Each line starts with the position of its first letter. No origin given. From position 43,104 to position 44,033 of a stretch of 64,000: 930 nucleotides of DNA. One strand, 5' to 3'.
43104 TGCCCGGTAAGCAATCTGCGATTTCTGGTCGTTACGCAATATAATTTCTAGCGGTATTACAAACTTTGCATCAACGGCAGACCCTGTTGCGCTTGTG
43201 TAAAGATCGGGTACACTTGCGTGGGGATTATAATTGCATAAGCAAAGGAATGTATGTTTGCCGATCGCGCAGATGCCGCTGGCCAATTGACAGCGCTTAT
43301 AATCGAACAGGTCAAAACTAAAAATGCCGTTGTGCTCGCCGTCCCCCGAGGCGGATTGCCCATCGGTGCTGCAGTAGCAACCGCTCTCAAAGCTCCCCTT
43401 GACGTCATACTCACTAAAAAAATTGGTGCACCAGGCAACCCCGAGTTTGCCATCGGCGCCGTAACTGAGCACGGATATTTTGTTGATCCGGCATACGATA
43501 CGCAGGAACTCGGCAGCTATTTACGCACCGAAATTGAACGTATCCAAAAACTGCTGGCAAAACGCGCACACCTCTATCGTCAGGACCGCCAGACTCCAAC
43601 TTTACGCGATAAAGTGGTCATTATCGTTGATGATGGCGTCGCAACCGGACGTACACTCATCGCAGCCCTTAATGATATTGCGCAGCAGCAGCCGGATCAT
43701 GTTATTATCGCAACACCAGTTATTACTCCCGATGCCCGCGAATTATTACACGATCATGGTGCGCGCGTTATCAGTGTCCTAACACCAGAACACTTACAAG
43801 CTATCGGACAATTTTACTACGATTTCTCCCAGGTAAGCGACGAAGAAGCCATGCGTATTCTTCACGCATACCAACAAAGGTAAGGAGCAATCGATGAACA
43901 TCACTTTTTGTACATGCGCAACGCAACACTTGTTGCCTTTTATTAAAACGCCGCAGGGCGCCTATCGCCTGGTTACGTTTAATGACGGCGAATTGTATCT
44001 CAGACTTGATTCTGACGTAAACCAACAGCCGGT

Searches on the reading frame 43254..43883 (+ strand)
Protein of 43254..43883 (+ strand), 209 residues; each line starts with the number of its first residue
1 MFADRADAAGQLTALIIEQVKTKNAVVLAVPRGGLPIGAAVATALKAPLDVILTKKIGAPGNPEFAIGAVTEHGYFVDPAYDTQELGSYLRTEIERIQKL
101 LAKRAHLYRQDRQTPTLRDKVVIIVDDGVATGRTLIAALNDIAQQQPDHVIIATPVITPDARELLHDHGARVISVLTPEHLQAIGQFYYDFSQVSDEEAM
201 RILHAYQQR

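Call 74: search_protein_families(library=pfam, proteins=[window:43254-43883:+], max_evalue=0.001)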
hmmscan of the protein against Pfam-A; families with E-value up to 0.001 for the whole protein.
window:43254-43883:+ (209 aa): 2 families
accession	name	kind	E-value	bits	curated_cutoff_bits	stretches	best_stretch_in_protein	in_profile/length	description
PF00156.33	Pribosyltran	-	5.1e-21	75.1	26.3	1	6-190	12-156/158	Phosphoribosyl transferase domain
PF15609.12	PRTase_2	-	0.00016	21.7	28.8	1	103-152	104-152/188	Phosphoribosyl transferase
